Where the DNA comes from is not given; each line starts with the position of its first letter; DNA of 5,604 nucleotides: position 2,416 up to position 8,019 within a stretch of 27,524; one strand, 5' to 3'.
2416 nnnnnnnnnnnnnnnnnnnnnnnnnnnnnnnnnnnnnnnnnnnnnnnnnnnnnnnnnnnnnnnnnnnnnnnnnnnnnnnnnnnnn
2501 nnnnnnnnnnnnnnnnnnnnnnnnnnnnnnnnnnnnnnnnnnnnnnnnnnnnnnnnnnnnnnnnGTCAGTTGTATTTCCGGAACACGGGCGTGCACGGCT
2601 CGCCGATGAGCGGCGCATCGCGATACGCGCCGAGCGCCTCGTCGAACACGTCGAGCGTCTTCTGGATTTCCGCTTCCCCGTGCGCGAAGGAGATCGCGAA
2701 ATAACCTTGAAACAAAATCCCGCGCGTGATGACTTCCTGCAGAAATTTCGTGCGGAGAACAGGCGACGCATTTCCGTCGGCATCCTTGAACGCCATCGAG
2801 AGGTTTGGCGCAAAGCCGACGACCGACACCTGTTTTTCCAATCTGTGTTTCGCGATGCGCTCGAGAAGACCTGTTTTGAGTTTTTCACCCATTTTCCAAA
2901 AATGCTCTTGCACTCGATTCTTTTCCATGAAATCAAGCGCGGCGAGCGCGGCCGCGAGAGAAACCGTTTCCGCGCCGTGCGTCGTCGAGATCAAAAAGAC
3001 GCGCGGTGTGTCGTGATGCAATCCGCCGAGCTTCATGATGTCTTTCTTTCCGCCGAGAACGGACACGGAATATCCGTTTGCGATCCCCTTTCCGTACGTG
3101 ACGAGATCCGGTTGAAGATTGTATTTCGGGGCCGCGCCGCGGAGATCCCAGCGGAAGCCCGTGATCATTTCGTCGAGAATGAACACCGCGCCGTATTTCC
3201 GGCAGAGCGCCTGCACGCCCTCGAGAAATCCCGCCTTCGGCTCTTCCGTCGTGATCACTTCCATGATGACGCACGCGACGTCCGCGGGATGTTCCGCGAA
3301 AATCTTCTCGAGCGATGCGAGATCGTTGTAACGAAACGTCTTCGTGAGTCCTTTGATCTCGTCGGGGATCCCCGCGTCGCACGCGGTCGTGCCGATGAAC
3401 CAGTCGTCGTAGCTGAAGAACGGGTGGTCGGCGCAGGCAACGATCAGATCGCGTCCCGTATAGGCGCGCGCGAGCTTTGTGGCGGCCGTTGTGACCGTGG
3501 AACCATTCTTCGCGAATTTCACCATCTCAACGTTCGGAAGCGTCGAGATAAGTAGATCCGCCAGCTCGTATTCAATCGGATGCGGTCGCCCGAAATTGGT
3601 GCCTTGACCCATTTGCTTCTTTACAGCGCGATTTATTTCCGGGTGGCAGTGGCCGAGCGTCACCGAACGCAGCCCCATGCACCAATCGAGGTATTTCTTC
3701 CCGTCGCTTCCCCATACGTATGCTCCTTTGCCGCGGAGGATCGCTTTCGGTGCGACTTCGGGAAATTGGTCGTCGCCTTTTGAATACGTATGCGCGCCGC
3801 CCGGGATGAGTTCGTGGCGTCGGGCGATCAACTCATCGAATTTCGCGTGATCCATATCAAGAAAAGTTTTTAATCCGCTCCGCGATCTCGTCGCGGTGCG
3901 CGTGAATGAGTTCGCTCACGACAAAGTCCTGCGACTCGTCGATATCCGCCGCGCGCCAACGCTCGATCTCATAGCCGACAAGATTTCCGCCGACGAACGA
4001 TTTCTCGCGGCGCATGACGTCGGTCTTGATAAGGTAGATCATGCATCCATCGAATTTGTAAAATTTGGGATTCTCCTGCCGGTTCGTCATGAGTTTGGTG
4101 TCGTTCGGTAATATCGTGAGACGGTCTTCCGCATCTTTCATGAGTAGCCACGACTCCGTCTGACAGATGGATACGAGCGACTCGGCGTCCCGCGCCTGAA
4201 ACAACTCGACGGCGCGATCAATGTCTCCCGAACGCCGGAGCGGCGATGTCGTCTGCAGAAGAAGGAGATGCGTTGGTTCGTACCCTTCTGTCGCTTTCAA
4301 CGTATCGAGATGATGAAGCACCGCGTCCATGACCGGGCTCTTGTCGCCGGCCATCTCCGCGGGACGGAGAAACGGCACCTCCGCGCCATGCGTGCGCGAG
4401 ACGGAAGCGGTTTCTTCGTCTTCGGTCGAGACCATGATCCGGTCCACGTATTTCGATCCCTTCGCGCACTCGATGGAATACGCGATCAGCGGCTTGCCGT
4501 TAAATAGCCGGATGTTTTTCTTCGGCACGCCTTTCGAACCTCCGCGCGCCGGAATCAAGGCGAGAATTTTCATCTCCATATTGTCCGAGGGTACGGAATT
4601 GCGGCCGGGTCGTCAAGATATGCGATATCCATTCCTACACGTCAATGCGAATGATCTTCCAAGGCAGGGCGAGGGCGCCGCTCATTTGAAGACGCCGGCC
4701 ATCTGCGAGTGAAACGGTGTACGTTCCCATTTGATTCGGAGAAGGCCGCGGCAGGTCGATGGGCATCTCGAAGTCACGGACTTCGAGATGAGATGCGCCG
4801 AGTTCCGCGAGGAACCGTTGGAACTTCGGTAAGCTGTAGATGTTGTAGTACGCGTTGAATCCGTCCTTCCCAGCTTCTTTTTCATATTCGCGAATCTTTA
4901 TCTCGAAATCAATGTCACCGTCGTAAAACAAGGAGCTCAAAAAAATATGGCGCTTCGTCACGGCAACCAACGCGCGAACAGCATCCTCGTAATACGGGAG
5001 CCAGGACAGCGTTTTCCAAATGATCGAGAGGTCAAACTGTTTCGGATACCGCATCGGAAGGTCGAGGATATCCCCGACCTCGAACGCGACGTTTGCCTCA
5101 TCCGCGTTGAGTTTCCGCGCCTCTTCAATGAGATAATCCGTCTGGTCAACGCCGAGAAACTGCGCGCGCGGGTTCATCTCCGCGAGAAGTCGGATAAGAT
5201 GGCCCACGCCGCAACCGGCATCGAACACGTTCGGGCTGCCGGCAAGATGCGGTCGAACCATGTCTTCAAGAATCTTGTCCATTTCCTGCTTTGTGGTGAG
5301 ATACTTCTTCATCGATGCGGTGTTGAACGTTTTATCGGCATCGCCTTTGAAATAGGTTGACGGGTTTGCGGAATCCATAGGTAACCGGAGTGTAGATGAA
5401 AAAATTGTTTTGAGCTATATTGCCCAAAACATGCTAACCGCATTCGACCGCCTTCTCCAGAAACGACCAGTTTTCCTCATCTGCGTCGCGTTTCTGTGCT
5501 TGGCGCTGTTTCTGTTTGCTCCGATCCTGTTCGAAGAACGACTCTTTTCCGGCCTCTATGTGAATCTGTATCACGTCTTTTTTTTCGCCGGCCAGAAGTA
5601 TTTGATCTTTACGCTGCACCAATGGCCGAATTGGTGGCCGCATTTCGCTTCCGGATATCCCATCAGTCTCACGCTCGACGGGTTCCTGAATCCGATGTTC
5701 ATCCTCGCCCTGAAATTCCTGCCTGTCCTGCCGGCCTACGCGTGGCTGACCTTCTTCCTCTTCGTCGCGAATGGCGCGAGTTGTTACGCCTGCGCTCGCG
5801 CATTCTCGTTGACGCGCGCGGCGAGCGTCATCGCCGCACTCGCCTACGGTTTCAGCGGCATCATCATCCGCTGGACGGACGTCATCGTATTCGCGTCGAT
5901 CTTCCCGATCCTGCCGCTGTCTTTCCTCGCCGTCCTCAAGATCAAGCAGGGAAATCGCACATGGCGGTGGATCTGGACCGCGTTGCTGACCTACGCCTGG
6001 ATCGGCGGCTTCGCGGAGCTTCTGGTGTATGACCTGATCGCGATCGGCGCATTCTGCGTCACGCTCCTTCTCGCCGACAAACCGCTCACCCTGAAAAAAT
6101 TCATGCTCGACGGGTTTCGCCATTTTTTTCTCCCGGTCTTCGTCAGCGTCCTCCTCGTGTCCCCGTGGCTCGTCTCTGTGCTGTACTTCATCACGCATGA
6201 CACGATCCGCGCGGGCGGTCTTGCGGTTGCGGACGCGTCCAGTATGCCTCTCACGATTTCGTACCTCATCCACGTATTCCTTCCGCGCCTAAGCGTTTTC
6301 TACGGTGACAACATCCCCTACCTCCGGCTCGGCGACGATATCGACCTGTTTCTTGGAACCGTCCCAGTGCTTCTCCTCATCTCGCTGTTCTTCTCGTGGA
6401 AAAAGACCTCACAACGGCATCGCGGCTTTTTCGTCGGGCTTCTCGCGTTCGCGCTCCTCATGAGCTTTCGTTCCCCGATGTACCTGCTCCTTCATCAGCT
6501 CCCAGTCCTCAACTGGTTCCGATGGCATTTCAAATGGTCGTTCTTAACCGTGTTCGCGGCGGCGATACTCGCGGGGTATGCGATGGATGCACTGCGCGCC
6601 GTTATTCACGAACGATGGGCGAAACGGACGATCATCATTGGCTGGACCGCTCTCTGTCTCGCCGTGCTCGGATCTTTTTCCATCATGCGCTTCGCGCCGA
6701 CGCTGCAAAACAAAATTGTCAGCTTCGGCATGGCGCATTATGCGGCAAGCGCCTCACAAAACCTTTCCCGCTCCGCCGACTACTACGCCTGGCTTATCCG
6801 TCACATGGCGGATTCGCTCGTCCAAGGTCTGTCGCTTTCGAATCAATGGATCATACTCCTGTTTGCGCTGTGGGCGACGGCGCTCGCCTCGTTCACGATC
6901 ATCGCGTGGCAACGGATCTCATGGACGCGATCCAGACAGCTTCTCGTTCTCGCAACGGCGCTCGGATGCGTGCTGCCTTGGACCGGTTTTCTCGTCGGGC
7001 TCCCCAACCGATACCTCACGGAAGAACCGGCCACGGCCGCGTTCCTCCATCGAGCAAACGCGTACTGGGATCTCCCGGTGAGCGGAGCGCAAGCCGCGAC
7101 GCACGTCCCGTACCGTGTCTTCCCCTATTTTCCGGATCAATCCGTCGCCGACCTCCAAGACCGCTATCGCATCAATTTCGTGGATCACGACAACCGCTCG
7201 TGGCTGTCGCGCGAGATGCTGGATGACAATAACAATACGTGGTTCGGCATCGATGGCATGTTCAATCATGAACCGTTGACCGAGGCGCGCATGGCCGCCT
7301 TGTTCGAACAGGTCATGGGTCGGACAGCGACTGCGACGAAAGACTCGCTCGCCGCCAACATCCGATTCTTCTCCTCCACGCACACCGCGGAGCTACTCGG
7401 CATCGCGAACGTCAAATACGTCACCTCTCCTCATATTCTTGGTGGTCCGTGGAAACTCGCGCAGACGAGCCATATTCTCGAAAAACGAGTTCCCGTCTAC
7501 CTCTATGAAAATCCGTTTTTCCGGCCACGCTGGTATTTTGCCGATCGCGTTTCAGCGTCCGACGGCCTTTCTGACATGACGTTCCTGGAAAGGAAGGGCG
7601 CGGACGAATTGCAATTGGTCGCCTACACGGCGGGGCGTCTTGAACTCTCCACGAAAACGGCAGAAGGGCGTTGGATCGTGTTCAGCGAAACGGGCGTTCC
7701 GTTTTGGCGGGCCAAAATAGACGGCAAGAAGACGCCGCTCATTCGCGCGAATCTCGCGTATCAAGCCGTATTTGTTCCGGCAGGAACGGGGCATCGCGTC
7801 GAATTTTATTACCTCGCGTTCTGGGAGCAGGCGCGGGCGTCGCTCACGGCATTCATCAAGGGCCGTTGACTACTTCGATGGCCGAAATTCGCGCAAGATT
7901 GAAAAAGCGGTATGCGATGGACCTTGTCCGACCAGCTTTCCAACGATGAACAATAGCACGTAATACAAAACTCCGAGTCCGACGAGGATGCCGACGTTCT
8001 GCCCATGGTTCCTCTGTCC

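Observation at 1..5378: Sialic-acid operon with an embedded oxidise-then-transaminate module: candidate pathway to an extra-amino (possibly methylated) nonulosonic acid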

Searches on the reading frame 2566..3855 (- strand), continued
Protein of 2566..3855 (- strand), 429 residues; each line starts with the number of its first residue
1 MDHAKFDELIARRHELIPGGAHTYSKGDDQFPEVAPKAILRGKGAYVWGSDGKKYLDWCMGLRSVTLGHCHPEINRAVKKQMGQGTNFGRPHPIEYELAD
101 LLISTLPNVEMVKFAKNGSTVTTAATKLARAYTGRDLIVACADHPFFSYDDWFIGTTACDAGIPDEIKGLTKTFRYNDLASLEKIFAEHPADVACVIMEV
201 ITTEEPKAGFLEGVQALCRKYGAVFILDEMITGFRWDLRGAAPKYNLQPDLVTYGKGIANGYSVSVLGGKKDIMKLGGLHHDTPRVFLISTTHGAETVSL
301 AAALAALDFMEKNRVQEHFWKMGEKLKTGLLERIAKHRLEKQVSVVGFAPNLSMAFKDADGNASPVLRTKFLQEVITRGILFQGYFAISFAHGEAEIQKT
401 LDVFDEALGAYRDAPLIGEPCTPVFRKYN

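Call 93: search_solved_structures(query=window:2566-3855:-, max_evalue=1e-50, show_alignments=1)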
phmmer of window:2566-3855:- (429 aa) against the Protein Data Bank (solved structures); distinct sequences matched with E-value up to 1e-50: 4.
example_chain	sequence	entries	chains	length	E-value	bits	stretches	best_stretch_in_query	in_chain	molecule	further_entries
4e77_A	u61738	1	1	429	3.4e-52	180.8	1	5-402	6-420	Glutamate-1-semialdehyde 2,1-aminomutase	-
3fqa_A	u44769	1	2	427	2.7e-51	177.9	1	5-380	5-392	Glutamate-1-semialdehyde 2,1-aminomutase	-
3fq8_A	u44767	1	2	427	5e-51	176.9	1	5-380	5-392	Glutamate-1-semialdehyde 2,1-aminomutase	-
2gsa_A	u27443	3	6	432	7.1e-51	176.4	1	5-380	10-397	GLUTAMATE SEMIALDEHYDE AMINOTRANSFERASE | PROTEIN (GLUTAMATE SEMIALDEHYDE AMINOTRANSFERASE)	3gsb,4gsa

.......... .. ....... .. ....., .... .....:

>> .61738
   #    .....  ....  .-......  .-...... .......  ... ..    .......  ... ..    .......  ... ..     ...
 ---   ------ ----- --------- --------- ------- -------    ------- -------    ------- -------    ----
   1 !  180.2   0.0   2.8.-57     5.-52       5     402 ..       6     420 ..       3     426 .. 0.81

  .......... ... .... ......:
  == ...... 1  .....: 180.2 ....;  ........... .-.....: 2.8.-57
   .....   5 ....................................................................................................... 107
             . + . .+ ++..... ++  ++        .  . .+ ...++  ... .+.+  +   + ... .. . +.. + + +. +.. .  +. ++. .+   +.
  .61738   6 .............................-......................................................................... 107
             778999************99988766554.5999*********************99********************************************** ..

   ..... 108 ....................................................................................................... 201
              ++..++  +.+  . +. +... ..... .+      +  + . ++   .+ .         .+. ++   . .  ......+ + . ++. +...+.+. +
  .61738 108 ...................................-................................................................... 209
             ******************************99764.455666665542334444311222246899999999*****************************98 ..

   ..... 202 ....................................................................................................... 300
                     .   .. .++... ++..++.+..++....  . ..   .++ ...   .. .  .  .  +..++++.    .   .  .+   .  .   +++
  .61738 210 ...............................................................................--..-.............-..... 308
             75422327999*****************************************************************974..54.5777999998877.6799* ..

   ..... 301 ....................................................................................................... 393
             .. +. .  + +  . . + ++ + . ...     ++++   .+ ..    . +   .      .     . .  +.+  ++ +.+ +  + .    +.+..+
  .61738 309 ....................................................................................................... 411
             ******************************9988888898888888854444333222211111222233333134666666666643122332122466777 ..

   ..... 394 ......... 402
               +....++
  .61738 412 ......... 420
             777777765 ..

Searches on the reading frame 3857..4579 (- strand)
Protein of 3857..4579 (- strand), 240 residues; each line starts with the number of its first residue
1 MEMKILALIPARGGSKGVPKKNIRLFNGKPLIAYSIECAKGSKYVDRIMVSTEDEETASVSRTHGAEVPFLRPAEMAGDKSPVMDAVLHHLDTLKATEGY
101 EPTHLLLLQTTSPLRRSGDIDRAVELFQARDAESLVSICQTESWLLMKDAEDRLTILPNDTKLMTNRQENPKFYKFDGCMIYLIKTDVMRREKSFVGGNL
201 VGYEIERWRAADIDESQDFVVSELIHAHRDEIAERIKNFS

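Call 4: search_protein_families(library=pfam, proteins=[window:3857-4579:-])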
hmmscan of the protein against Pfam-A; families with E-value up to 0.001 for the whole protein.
window:3857-4579:- (240 aa): 1 family
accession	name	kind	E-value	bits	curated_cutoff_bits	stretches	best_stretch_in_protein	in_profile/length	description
PF02348.25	CTP_transf_3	-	5.4e-20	72.6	22.6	1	7-179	2-168/217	Cytidylyltransferase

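Call 5: search_protein_families(library=ncbifam, proteins=[window:3857-4579:-])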
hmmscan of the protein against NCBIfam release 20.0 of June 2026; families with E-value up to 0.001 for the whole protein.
window:3857-4579:- (240 aa): 6 families
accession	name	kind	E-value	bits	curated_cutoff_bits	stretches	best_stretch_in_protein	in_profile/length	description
TIGR03584.1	PseF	equivalog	3.1e-43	148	205.7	1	6-226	1-220/222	pseudaminic acid cytidylyltransferase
NF003952.0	PRK05450.1-5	subfamily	1.4e-10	40.8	193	1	3-140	1-129/250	3-deoxy-manno-octulosonate cytidylyltransferase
NF003950.0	PRK05450.1-3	subfamily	2.4e-10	40.2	234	1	3-146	1-132/248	3-deoxy-manno-octulosonate cytidylyltransferase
NF009905.0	PRK13368.1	subfamily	1.4e-09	37.7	255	1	3-140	1-127/243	3-deoxy-manno-octulosonate cytidylyltransferase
NF003948.0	PRK05450.1-1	equivalog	1.3e-07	31.1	281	1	2-79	3-79/248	3-deoxy-manno-octulosonate cytidylyltransferase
TIGR00466.1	kdsB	equivalog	1.7e-07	30.9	155.2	1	4-78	2-75/241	3-deoxy-manno-octulosonate cytidylyltransferase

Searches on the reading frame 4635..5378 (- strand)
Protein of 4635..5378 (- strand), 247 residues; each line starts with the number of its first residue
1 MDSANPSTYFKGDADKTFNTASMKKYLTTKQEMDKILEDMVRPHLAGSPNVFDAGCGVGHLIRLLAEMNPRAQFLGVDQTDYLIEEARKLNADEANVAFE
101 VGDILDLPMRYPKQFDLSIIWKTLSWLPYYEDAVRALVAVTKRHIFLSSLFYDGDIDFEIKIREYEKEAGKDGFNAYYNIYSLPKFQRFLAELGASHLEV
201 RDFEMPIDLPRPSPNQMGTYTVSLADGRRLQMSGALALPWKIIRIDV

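Call 4: search_protein_families(library=pfam, proteins=[window:4635-5378:-])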
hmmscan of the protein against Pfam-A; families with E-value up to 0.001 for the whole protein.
window:4635-5378:- (247 aa): 6 families
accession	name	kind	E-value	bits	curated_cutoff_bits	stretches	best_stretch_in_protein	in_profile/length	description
PF13847.12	Methyltransf_31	-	1.1e-14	54.8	27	1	50-124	6-84/145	Methyltransferase domain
PF13649.12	Methyltransf_25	-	2.8e-13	50.8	27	1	51-142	1-94/97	Methyltransferase domain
PF08241.18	Methyltransf_11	-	1.2e-11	45.5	21.2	1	53-143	2-89/95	Methyltransferase domain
PF08242.18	Methyltransf_12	-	6.6e-11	43.2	30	1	53-142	2-93/98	Methyltransferase domain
PF13489.12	Methyltransf_23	-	3.4e-05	24.1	27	1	32-154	8-123/164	Methyltransferase domain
PF13679.12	Methyltransf_32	-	0.00018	21.9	27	1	36-92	12-74/143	Methyltransferase domain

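Call 5: search_protein_families(library=ncbifam, proteins=[window:4635-5378:-])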
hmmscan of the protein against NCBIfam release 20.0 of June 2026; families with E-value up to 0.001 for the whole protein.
window:4635-5378:- (247 aa): 16 families
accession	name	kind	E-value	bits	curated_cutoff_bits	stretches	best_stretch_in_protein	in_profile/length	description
TIGR02072.1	BioC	equivalog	5.6e-11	42.7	184.95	1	31-156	17-140/244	malonyl-ACP O-methyltransferase BioC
TIGR02021.1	BchM-ChlM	equivalog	1.8e-08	34.1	158.9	1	31-122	39-126/218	magnesium protoporphyrin IX methyltransferase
NF010703.0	PRK14103.1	equivalog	3e-08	33.4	320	1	26-138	7-113/256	trans-aconitate 2-methyltransferase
NF002463.0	PRK01683.1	equivalog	2.4e-07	30.6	297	1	45-144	29-123/258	trans-aconitate 2-methyltransferase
TIGR01983.1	UbiG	equivalog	1.6e-06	27.6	102.95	1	46-147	49-151/228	bifunctional 2-polyprenyl-6-hydroxyphenol methylase/3-demethylubiquinol 3-O-methyltransferase UbiG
NF040539.1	AST_met_ArsM_2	exception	2.8e-05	24.1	240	1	48-124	57-138/262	putative arsinothricin biosynthesis methyltransferase ArsM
NF043040.1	corrin_prot_MT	hypoth_equivalog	3.7e-05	23.3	180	1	28-121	22-117/216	corrinoid protein-associated methyltransferase CpaM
NF007610.0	PRK10258.1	equivalog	4.3e-05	23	342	1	48-142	43-131/251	malonyl-ACP O-methyltransferase BioC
NF045667.1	MTase_DVU1556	equivalog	5.6e-05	22.7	155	1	48-140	23-110/213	DVU_1556 family methyltransferase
NF047649.1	MTase_UXPK_star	exception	0.00016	20.8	460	1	49-119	79-151/283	methyltransferase/UXPK-star double selenoprotein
NF008823.0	PRK11873.1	subfamily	0.00018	21.1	263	1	50-110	80-143/272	arsenite methyltransferase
TIGR01934.1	MenG_MenH_UbiE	subfamily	0.00021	20.6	158.35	1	48-143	40-135/223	ubiquinone/menaquinone biosynthesis methyltransferase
NF001244.0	PRK00216.1-5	equivalog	0.00032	20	216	1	50-110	51-115/236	bifunctional demethylmenaquinone methyltransferase/2-methoxy-6-polyprenyl-1,4-benzoquinol methylase UbiE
NF001080.0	PRK00121.2-2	equivalog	0.00047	19.4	132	0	51-105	50-106/224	tRNA (guanosine(46)-N7)-methyltransferase TrmB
TIGR03534.1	RF_mod_PrmC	equivalog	0.0005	19.6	199.1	1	30-116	70-158/253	peptide chain release factor N(5)-glutamine methyltransferase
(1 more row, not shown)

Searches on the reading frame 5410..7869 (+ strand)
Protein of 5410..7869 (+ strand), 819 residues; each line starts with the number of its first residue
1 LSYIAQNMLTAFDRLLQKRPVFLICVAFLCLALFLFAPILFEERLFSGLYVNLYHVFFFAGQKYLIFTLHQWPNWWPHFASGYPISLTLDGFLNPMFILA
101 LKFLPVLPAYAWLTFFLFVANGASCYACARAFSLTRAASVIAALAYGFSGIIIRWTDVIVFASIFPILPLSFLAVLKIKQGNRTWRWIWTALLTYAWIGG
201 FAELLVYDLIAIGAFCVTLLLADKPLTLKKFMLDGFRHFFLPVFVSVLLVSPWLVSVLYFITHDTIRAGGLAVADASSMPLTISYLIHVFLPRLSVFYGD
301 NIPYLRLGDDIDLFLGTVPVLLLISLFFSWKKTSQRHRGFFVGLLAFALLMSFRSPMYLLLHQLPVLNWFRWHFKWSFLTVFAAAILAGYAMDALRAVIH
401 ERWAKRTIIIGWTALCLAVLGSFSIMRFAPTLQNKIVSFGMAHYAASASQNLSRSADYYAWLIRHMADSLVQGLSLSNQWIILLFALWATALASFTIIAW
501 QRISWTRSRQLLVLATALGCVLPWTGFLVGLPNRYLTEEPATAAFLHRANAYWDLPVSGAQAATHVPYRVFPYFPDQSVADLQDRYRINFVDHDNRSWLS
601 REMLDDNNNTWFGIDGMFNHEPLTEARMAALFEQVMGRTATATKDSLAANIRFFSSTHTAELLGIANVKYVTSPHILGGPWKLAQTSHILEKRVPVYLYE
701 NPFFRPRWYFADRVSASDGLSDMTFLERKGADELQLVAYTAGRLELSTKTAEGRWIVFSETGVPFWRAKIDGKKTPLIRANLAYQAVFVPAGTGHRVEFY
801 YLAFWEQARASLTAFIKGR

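Call 4: search_protein_families(library=pfam, proteins=[window:5410-7869:+])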
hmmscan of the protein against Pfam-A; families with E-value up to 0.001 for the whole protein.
window:5410-7869:+ (819 aa): 1 family
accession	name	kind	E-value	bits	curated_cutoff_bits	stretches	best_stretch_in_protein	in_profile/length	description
PF09586.16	YfhO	-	6.8e-06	25.2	28.5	0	107-523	89-437/835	Bacterial membrane protein YfhO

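Call 5: search_protein_families(library=ncbifam, proteins=[window:5410-7869:+])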
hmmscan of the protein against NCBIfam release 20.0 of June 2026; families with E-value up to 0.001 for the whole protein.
window:5410-7869:+ (819 aa): 0 families
